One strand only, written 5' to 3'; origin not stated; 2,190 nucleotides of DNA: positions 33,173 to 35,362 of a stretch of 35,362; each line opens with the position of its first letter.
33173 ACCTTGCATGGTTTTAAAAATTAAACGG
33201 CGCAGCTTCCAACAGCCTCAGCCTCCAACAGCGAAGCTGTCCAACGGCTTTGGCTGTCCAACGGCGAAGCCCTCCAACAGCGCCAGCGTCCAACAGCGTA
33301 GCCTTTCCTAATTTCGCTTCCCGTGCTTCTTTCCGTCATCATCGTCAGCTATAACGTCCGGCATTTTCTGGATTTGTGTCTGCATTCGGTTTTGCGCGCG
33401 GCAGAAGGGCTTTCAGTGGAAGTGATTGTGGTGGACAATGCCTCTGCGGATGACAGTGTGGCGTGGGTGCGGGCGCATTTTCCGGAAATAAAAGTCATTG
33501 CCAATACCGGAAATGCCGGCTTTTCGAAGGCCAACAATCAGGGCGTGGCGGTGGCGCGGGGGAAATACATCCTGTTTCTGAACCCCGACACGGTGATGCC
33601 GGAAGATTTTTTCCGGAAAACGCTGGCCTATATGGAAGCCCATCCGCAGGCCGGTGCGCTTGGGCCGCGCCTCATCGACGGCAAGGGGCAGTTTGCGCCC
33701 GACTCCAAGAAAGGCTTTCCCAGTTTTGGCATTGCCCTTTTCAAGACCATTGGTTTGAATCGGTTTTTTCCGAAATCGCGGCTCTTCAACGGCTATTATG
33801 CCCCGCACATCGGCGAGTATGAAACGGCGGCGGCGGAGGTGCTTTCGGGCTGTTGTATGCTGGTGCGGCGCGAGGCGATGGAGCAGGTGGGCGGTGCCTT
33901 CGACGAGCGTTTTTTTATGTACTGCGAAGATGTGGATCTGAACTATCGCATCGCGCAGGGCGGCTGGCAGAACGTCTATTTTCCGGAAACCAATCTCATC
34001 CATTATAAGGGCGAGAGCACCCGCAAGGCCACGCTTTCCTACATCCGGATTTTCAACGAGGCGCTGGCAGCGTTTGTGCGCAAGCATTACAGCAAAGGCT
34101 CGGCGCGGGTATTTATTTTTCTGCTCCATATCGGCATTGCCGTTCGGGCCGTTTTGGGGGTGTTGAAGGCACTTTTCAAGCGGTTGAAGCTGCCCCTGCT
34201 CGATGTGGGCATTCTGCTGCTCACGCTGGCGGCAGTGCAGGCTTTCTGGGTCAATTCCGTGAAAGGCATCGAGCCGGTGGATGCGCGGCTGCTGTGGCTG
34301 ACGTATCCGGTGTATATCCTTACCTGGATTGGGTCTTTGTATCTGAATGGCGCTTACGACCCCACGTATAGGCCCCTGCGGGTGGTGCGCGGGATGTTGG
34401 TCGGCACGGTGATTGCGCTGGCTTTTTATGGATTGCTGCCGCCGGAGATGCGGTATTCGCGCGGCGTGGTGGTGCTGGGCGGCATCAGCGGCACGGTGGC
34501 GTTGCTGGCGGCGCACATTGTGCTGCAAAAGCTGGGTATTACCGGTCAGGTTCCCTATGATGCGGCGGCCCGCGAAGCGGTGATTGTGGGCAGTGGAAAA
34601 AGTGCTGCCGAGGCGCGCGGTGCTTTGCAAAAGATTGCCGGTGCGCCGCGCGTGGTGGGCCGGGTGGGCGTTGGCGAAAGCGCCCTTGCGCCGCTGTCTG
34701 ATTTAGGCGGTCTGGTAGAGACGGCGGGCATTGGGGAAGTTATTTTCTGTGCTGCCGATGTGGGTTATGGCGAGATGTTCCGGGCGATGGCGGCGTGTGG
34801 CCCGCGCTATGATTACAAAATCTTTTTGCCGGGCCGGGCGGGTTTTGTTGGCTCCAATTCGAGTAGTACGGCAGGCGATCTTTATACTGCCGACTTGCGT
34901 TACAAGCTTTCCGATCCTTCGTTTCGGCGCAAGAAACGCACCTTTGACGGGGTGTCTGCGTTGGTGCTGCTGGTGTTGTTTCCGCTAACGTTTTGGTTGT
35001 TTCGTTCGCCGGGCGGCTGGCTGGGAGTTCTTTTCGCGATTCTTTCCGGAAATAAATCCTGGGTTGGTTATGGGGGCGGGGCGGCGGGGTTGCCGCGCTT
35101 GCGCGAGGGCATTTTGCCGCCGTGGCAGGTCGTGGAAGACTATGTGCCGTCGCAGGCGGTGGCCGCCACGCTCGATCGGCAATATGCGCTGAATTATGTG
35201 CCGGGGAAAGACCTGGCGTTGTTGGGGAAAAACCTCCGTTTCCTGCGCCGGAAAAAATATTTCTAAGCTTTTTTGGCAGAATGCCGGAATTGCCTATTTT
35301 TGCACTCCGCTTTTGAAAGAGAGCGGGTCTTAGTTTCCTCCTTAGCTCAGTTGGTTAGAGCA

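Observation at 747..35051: Hyper-abundant palindrome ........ (mostly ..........): a HIP1-like highly iterated palindrome in a Bacteroidota genome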

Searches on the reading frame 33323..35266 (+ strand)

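Call 8: search_protein_families(library=pfam, proteins=[window:33323-35266:+])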
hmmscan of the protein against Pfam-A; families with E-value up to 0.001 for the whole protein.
window:33323-35266:+ (647 aa): 5 families
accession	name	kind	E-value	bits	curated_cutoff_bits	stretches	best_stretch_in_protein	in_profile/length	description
PF00535.33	Glycos_transf_2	-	2e-28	99.9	23.3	1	4-189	1-167/168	Glycosyl transferase family 2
PF13641.12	Glyco_tranf_2_3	-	4.8e-18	66.5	27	1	3-235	3-219/230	Glycosyltransferase like family 2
PF13632.12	Glyco_trans_2_3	-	4.4e-08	33.6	27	1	82-285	1-172/198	Glycosyl transferase family group 2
PF10111.15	Glyco_tranf_2_2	-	7.3e-08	32.7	27.3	0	31-102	29-104/276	Glycosyltransferase like family 2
PF13506.12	Glyco_transf_21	-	0.00087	19.2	21.7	0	167-223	95-150/174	Glycosyl transferase family 21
